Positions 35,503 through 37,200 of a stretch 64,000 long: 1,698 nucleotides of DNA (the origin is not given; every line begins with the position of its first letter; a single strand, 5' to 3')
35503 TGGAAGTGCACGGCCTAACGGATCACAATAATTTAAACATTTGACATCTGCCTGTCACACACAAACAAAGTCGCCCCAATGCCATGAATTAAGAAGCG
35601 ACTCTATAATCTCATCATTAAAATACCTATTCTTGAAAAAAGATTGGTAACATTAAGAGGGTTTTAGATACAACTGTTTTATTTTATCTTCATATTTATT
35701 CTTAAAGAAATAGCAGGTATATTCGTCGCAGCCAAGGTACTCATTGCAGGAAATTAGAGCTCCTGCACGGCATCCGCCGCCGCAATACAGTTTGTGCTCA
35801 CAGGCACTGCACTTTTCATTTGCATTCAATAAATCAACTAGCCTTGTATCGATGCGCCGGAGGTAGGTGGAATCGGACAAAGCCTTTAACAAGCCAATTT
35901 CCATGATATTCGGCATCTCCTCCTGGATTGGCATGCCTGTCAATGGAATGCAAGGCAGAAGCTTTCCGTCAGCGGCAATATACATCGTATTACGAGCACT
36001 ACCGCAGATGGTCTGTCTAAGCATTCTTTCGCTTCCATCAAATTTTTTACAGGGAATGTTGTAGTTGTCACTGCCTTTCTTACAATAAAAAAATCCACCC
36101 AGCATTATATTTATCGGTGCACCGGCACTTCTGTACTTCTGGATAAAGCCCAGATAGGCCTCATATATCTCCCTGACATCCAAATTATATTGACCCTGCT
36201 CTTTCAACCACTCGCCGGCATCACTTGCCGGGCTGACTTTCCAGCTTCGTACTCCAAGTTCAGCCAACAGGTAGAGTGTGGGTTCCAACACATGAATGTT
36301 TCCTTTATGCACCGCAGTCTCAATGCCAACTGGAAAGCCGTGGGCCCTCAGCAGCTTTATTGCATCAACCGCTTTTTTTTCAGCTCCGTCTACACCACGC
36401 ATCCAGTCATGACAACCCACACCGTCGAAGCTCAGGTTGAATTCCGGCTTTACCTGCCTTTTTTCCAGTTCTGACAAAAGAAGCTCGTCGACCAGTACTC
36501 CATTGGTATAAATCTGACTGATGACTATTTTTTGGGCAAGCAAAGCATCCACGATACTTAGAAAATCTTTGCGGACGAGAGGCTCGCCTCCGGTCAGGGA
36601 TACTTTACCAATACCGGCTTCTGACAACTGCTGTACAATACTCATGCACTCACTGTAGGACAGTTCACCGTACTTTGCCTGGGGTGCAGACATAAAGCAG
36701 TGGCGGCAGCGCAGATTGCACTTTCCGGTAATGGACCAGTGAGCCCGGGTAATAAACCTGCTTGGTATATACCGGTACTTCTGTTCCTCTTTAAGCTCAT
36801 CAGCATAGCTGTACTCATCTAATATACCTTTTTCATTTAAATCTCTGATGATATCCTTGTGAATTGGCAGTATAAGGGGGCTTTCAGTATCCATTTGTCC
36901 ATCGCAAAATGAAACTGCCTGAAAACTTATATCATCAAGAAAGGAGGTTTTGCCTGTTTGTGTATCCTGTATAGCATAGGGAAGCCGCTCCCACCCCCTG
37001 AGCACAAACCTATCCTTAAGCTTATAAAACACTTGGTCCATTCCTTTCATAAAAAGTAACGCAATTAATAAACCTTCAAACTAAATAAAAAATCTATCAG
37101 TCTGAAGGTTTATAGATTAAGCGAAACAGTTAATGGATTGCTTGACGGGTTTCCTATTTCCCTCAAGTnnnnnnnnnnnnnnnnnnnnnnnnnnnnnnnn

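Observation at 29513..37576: RiPP gene cluster: two unrelated Nif11-leader precursors, one rSAM/SPASM maturase, and the HlyD + C39-ABC + ABC export trio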

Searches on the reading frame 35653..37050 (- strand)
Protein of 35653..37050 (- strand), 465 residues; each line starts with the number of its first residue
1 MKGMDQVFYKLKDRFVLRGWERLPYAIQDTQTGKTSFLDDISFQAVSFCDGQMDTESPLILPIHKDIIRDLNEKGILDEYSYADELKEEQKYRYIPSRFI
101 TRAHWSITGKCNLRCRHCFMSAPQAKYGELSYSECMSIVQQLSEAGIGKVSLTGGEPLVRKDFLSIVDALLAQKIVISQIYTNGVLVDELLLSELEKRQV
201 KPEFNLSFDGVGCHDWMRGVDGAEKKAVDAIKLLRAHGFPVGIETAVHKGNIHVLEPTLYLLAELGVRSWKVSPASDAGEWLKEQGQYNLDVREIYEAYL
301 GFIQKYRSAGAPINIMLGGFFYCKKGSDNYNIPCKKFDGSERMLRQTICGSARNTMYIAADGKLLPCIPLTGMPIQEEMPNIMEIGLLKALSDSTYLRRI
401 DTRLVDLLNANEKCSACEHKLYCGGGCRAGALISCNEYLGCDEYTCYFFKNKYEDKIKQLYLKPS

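Call 3: search_protein_families(library=ncbifam, proteins=[window:35653-37050:-], max_evalue=0.01)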
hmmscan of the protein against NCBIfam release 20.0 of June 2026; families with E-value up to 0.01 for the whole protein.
window:35653-37050:- (465 aa): 77 families (the best 25 are shown)
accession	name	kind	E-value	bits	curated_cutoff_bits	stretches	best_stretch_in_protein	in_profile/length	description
TIGR04250.1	SCM_rSAM_ScmE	equivalog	3.1e-36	125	400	1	106-432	8-332/358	SynChlorMet cassette radical SAM/SPASM protein ScmE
NF045574.1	sacti_mat_StsB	exception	1.2e-30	106.8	625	2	98-285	93-279/466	StsB family radical SAM/SPASM domain sactipeptide maturase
TIGR04053.2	TIGR04053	equivalog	2.5e-30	106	395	1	104-272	11-183/366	TIGR04053 family radical SAM/SPASM domain-containing protein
TIGR04545.1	rSAM_ahbD_hemeb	equivalog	7.3e-30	104.5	500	1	105-447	4-337/339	heme b synthase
NF050035.1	rSAM_WgK_link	exception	2.3e-29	102.5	650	2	106-272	14-181/367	radical SAM/SPASM peptide maturase WgkB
TIGR04103.1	rSAM_nif11_3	equivalog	1.9e-27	96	725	1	100-434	4-332/412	nif11-class peptide radical SAM maturase 3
TIGR04051.1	rSAM_NirJ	equivalog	5e-27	94.8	515.45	1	105-281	6-182/354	heme d1 biosynthesis radical SAM protein NirJ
TIGR04347.1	pseudo_SAM_Halo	equivalog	3e-26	92.6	525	1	78-272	17-209/390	TIGR04347 family pseudo-SAM/SPASM protein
TIGR04055.1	rSAM_NirJ2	equivalog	3.4e-25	89.3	500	1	105-447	4-324/326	putative heme d1 biosynthesis radical SAM protein NirJ2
TIGR04054.1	rSAM_NirJ1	equivalog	4.7e-25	88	650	1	104-264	39-199/387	putative heme d1 biosynthesis radical SAM protein NirJ1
TIGR04303.1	GeoRSP_rSAM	equivalog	4.2e-23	82.4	400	1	104-438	8-317/325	GeoRSP system radical SAM/SPASM protein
TIGR03913.1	rad_SAM_trio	equivalog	7.6e-23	80.6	591.75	1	86-429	8-337/477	GDL motif peptide-associated radical SAM/SPASM maturase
TIGR03962.1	mycofact_rSAM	equivalog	2.3e-22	79.7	265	1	104-263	15-174/339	mycofactocin radical SAM maturase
TIGR02109.1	PQQ_syn_pqqE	equivalog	3.2e-22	79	381.35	2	107-272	13-179/358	pyrroloquinoline quinone biosynthesis protein PqqE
TIGR04546.1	rSAM_ahbC_deAc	equivalog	2.9e-21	75.7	650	1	104-262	42-200/390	12,18-didecarboxysiroheme deacetylase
NF047865.1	rSAM_PapB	equivalog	7.3e-17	61.6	340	1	107-429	9-318/330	PapB family radical SAM/SPASM ranthipeptide maturase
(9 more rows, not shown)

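Call 4: search_protein_families(library=pfam, proteins=[window:35653-37050:-], max_evalue=0.01)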
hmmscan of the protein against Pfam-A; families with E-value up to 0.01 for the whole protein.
window:35653-37050:- (465 aa): 3 families
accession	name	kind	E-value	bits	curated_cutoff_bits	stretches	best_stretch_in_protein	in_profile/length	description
PF04055.27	Radical_SAM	-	1.5e-20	74.4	29.5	1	106-250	2-153/166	Radical SAM superfamily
PF13353.11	Fer4_12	-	1.6e-06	28.9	22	1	109-196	13-101/137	4Fe-4S single cluster domain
PF13186.11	SPASM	-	0.0016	19.1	21.5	1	349-417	1-66/67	Iron-sulfur cluster-binding domain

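Call 5: find_homologous_proteins(query=window:35653-37050:-)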
Query window:35653-37050:- (465 aa): 2787 proteins with E <= 0.001 among 8000 candidates; the best 120 are listed.
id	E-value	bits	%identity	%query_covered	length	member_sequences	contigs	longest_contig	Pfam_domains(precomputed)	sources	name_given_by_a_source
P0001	0.0e+0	1069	100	99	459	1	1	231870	PF04055.28,PF13353.12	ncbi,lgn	-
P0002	1.6e-229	780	71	98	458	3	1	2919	PF04055.28,PF13353.12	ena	-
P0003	8.1e-227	772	70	98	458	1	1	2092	PF04055.28,PF13353.12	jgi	jgi:radical SAM protein with 4Fe4S-binding SPASM domain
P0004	8.1e-221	752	68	98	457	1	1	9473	PF04055.28,PF13353.12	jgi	-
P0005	2.5e-220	750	69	98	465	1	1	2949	PF04055.28,PF13353.12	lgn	-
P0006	2.4e-215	734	66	98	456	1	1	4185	PF04055.28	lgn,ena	-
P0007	8.1e-212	722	70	94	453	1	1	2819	PF04055.28,PF13353.12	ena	-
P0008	5.0e-211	719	65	98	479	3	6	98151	PF04055.28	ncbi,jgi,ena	-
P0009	1.2e-210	718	64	98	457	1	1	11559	PF04055.28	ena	-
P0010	2.7e-209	714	65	99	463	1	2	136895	PF04055.28,PF13353.12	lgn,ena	-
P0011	1.7e-208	711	64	98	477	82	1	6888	PF04055.28,PF13353.12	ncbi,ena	-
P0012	1.7e-208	711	65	98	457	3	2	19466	PF04055.28,PF13353.12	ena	-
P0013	1.8e-206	704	65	98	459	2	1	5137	PF04055.28,PF13353.12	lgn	-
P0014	3.8e-206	703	63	97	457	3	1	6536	PF13186.12,PF04055.28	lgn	-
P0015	2.6e-205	701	64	97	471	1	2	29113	PF04055.28,PF13353.12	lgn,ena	-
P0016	2.8e-204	697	65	97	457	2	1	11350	PF04055.28,PF13353.12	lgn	-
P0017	8.7e-204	696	63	98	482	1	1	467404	PF13186.12,PF04055.28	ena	-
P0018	7.8e-203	692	62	99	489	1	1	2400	PF04055.28,PF13353.12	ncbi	-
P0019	1.9e-202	691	63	98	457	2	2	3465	PF04055.28,PF13353.12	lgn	-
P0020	2.5e-202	691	63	98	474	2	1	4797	PF04055.28,PF13353.12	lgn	-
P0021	6.0e-202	690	61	99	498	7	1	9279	PF04055.28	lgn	-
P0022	9.5e-201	686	63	98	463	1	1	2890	PF04055.28,PF13353.12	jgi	jgi:radical SAM protein with 4Fe4S-binding SPASM domain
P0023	2.8e-200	684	63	97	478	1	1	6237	PF04055.28,PF13353.12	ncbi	-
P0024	1.1e-199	682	62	97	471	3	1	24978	PF04055.28,PF13353.12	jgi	-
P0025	1.2e-198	679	62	98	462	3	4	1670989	PF04055.28,PF13353.12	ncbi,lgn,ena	-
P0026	1.9e-197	675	66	91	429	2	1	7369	PF04055.28,PF13353.12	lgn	-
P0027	5.3e-197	673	64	95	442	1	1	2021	PF04055.28,PF13353.12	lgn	-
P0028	4.3e-196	670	62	97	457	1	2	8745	PF04055.28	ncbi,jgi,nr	ncbi:MAG: radical SAM protein [Acidobacteria bacterium]|nr:MAG: radical SAM protein [Acidobacteriota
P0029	1.4e-191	655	60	98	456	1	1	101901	PF04055.28,PF13353.12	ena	-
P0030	9.8e-189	646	60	98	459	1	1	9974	PF13186.12,PF04055.28,PF13353.12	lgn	-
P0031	4.8e-184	630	58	98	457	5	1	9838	PF04055.28,PF13353.12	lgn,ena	-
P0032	1.4e-181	622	57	98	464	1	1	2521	PF04055.28,PF13353.12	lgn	-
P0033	1.4e-174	599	57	97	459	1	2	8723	PF13186.12,PF04055.28,PF13353.12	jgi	-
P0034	1.9e-171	589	56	99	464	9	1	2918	PF04055.28,PF13353.12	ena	-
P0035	2.2e-171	589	54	98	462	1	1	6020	PF04055.28,PF13353.12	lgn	-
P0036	1.8e-170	586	55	98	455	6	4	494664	PF04055.28,PF13353.12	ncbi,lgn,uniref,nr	ncbi:radical SAM additional 4Fe4S-binding SPASM domain-containing protein [Desulfotomaculum arcticum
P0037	3.6e-169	581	55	98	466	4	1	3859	PF04055.28,PF13353.12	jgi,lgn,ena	-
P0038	4.1e-169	581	54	98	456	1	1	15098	PF04055.28,PF13353.12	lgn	-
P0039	7.2e-168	577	53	98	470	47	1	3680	PF04055.28,PF13353.12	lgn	-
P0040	1.6e-167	576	52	98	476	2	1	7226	PF04055.28,PF13353.12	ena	-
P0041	2.2e-167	576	56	98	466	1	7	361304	PF04055.28,PF13353.12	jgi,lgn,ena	-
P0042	1.2e-166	573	52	98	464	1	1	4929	PF04055.28,PF13353.12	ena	-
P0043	3.3e-166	572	54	98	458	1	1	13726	PF04055.28,PF13353.12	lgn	-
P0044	5.1e-166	571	54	97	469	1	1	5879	PF04055.28,PF13353.12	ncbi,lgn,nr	ncbi:hypothetical protein FACS189499_09040 [Clostridia bacterium]|nr:hypothetical protein FACS189499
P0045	7.2e-166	571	71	74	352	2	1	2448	PF04055.28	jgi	jgi:radical SAM protein with 4Fe4S-binding SPASM domain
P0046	1.0e-165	570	53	98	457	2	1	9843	PF04055.28,PF13353.12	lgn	-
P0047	1.4e-165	570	53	98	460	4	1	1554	PF04055.28,PF13353.12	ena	-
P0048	1.4e-165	570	54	98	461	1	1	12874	PF04055.28,PF13353.12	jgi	jgi:radical SAM protein with 4Fe4S-binding SPASM domain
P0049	1.6e-165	569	55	97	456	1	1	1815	PF04055.28,PF13353.12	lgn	-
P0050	2.2e-165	569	55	97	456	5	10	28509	PF04055.28,PF13353.12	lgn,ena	-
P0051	3.8e-165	568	53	98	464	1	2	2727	PF04055.28,PF13353.12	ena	-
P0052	5.6e-165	568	54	97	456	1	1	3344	PF04055.28,PF13353.12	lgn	-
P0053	6.7e-165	567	53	98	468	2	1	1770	PF04055.28,PF13353.12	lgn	-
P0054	9.3e-165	567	54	98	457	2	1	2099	PF04055.28,PF13353.12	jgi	jgi:radical SAM protein with 4Fe4S-binding SPASM domain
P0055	1.1e-164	567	54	98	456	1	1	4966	PF04055.28,PF13353.12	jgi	jgi:radical SAM protein with 4Fe4S-binding SPASM domain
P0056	2.2e-164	566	52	97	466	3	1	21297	PF04055.28,PF13353.12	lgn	-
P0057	2.8e-164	565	53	97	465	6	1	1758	PF04055.28,PF13353.12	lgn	-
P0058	7.8e-164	564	51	98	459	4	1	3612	PF13186.12,PF04055.28,PF13353.12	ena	-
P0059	1.2e-163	563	53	98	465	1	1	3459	PF04055.28,PF13353.12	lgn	-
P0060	1.5e-162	560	71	74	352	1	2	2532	PF04055.28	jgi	-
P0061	2.8e-162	559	52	98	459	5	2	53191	PF13186.12,PF04055.28,PF13353.12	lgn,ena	-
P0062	7.7e-162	557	53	97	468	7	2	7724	PF04055.28,PF13353.12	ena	-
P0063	7.8e-162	557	53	97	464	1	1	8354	PF04055.28,PF13353.12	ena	-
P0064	3.1e-161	555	53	98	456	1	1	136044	PF13186.12,PF04055.28,PF13353.12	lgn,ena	-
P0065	3.5e-161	555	52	97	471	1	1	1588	PF04055.28,PF13353.12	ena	-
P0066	7.0e-161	554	53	98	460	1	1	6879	PF04055.28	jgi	jgi:radical SAM protein with 4Fe4S-binding SPASM domain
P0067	1.3e-160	553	53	98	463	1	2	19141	PF04055.28,PF13353.12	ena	-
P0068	1.9e-160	553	52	98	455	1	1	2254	PF04055.28,PF13353.12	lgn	-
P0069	4.1e-160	552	53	98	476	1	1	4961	PF04055.28,PF13353.12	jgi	jgi:radical SAM protein with 4Fe4S-binding SPASM domain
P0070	6.5e-160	551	51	97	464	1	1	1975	PF04055.28,PF13353.12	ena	-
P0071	1.8e-159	549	51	97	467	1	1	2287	PF04055.28,PF13353.12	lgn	-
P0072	3.5e-159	549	52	98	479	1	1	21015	PF04055.28,PF13353.12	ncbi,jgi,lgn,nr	ncbi:MAG: radical SAM protein [Holophagales bacterium]|jgi:radical SAM protein with 4Fe4S-binding SP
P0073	3.7e-159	548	51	98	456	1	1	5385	PF13186.12,PF04055.28,PF13353.12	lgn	-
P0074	6.1e-159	548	52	97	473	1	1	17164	PF04055.28,PF13353.12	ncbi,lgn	-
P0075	1.4e-158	546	51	97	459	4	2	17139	PF04055.28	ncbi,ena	-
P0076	2.4e-158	546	50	97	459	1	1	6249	PF04055.28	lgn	-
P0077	2.9e-158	545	52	97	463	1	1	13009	PF04055.28,PF13353.12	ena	-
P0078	2.9e-158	545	51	98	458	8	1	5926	PF04055.28,PF13353.12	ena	-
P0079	6.9e-158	544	52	98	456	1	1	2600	PF04055.28,PF13353.12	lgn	-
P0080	5.1e-157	541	51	97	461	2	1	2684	PF04055.28,PF13353.12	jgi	jgi:radical SAM protein with 4Fe4S-binding SPASM domain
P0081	3.6e-156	539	51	98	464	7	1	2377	PF04055.28,PF13353.12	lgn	-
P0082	6.5e-156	538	69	71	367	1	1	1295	PF04055.28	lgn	-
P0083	9.8e-156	537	53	97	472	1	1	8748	PF04055.28,PF13353.12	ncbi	-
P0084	3.0e-155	536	51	98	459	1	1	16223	PF04055.28,PF13353.12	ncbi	ncbi:radical SAM protein [Dysgonomonas sp.]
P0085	3.4e-155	535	52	96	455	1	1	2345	PF04055.28,PF13353.12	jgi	jgi:radical SAM protein with 4Fe4S-binding SPASM domain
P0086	5.8e-155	535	52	98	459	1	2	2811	PF04055.28,PF13353.12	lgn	-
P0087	8.8e-155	534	50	98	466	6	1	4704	PF04055.28,PF13353.12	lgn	-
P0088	8.9e-155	534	53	97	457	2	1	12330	PF04055.28,PF13353.12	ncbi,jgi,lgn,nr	ncbi:MAG: radical SAM protein [Coriobacteriales bacterium]|jgi:radical SAM protein with 4Fe4S-bindin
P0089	1.1e-154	534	50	98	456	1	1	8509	PF13186.12,PF04055.28,PF13353.12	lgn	-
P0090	4.9e-154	532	52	98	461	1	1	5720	PF04055.28,PF13353.12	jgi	jgi:radical SAM protein with 4Fe4S-binding SPASM domain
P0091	9.1e-154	531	51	98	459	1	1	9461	PF04055.28,PF13353.12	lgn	-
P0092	7.7e-153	528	50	97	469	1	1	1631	PF04055.28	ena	-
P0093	8.3e-153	527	49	98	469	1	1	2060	PF04055.28,PF13353.12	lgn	-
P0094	1.8e-152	526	50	98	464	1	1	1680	PF04055.28,PF13353.12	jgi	jgi:radical SAM protein with 4Fe4S-binding SPASM domain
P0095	2.0e-152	526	49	97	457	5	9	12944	PF04055.28,PF13353.12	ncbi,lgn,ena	-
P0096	2.1e-152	526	54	92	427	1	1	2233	PF04055.28,PF13353.12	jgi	jgi:radical SAM protein with 4Fe4S-binding SPASM domain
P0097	2.9e-152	526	52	98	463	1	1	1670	PF04055.28,PF13353.12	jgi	-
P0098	4.8e-152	525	52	97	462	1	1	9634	PF04055.28,PF13353.12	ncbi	-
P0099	1.3e-151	524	68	70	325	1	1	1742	PF04055.28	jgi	jgi:radical SAM protein with 4Fe4S-binding SPASM domain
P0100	1.7e-151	523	53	92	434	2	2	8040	PF04055.28,PF13353.12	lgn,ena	-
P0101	1.2e-150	520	50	97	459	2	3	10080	PF04055.28,PF13353.12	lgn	-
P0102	9.4e-150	517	49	98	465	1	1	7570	PF04055.28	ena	-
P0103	2.7e-149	516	50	99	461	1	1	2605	PF04055.28,PF13353.12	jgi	-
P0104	1.5e-148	514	49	98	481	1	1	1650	PF04055.28,PF13353.12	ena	-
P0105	4.4e-148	512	51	97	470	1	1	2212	PF13186.12,PF04055.28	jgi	jgi:radical SAM protein with 4Fe4S-binding SPASM domain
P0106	4.5e-148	512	52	97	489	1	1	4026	PF04055.28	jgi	jgi:radical SAM protein with 4Fe4S-binding SPASM domain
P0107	1.1e-147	511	50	97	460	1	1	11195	PF04055.28,PF13353.12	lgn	-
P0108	6.8e-147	508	49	98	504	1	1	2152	PF04055.28,PF13353.12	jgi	jgi:radical SAM protein with 4Fe4S-binding SPASM domain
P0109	1.4e-146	507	50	98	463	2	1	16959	PF04055.28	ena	-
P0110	3.0e-145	503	49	97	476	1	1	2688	PF04055.28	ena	-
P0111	6.4e-144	498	50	97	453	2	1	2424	PF04055.28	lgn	-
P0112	1.8e-142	493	49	97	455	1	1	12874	PF04055.28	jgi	jgi:radical SAM protein with 4Fe4S-binding SPASM domain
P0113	2.3e-142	493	48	98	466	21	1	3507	PF13186.12,PF04055.28,PF13353.12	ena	-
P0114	4.5e-142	492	49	97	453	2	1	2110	PF04055.28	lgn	-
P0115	7.4e-142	491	49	97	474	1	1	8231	PF04055.28,PF13353.12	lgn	-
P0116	1.1e-141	491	48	97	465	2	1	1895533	PF04055.28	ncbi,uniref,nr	ncbi:radical SAM/SPASM domain-containing protein [Raoultibacter phocaeensis]|uniref:radical SAM/SPAS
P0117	4.2e-141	489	49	96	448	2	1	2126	PF04055.28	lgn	-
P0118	4.5e-141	489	46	97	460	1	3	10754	PF04055.28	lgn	-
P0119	1.2e-140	487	46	97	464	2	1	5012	PF04055.28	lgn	-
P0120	1.4e-140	487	66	66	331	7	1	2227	PF04055.28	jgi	-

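Call 9: find_encoding_contigs(protein=P0001, flank=10000, max_places=3)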
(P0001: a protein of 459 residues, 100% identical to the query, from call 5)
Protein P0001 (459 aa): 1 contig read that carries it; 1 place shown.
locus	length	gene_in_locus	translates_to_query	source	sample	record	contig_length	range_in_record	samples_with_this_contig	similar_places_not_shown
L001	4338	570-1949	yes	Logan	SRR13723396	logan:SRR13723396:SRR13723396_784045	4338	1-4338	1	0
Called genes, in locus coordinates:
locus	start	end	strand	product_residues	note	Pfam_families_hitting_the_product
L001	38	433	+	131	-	PF07862:Nif11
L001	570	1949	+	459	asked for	PF04055:Radical_SAM, PF13353:Fer4_12 (weak)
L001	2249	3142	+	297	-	-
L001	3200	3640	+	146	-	PF07862:Nif11 (weak)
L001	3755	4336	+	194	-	?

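Call 10: find_related_loci(query=A1, collection=genome_contigs, flank=8000)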
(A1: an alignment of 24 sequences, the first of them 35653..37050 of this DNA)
Query A1 (465 aa) in genome_contigs; peptide patterns used: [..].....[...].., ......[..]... (x = any residue, [..] = any of these).
600 stretches matched a pattern (row limit reached: there are more); 596 encode a relative of the query (tblastn E <= 1e-3); the best 80 are kept; 80 distinct loci.
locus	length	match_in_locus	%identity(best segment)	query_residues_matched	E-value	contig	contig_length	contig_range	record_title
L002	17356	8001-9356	44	9-459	3e-137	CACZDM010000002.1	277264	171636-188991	MAG: Ruminococcaceae bacterium isolate RUG12519 genome assembly, contig: RUG12519_asm_2, whole genome shotgun sequence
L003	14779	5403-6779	45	7-463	1e-130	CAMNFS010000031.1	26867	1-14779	MAG: uncultured Erysipelotrichaceae bacterium isolate SRR1206671_bin.163_metaWRAP_v1.3_MAG genome assembly, contig: NODE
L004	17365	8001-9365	42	7-459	9e-129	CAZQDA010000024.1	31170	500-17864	MAG TPA_asm: uncultured Christensenella sp. isolate SRP242652_co1_59 genome assembly, contig: NODE_1284_length_31170_cov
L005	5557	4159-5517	44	9-460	7e-128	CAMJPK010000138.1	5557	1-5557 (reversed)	MAG: uncultured Clostridia bacterium isolate SRR12081303_bin.99_metaWRAP_v1.3_MAG genome assembly, contig: ERZ12289767.2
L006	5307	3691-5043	42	8-457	2e-120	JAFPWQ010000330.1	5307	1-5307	MAG: Synergistaceae bacterium isolate RGIG1542 Goat_Abomasum-5__c833227, whole genome shotgun sequence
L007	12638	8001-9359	38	9-460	8e-104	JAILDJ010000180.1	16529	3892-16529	MAG: Clostridiales bacterium isolate RUI017 k141_12965982_flag=0_multi=50.9695_len=16529, whole genome shotgun sequence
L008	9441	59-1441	36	7-460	2e-98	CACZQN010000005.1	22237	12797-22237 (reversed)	MAG: uncultured Lachnospiraceae bacterium isolate RUG12854 genome assembly, contig: RUG12854_asm_5, whole genome shotgun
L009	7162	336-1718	36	5-460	2e-95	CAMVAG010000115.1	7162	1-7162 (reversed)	MAG TPA_asm: uncultured Selenomonadales bacterium isolate SRR8387719_bin.48_metaWRAP_v1.3_MAG genome assembly, contig: E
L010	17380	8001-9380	36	7-460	4e-94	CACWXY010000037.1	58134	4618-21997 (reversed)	MAG: uncultured Clostridiales bacterium isolate RUG11012 genome assembly, contig: RUG11012_asm_37, whole genome shotgun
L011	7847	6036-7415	34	7-460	9e-94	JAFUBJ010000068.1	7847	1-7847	MAG: Atopobiaceae bacterium isolate RGIG4340 Roe_deer_Jejunum-1__c30498, whole genome shotgun sequence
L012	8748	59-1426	53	5-459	8e-159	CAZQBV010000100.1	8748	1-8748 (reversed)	MAG TPA_asm: uncultured Christensenella sp. isolate SRP242652_co4_64 genome assembly, contig: NODE_3744_length_8748_cov_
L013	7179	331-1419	26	95-463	6e-24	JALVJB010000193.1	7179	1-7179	MAG: Acidilobaceae archaeon isolate A1_metabat2_scaf2bin.012 A1_NODE_8119_length_7179_cov_60.724192, whole genome shotgu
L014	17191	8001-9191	24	25-447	9e-23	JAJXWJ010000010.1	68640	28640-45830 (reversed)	MAG: Bacillota bacterium isolate BP5.bin78 NODE_578_length_68640_cov_7.038796, whole genome shotgun sequence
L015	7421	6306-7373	26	105-447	1e-22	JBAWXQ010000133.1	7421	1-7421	MAG: bacterium isolate ELA067 MAG067_133, whole genome shotgun sequence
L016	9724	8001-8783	29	100-367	1e-21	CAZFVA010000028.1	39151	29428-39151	MAG TPA_asm: uncultured Anaeromyxobacteraceae bacterium isolate SRP272421_co1_546 genome assembly, contig: NODE_1963_len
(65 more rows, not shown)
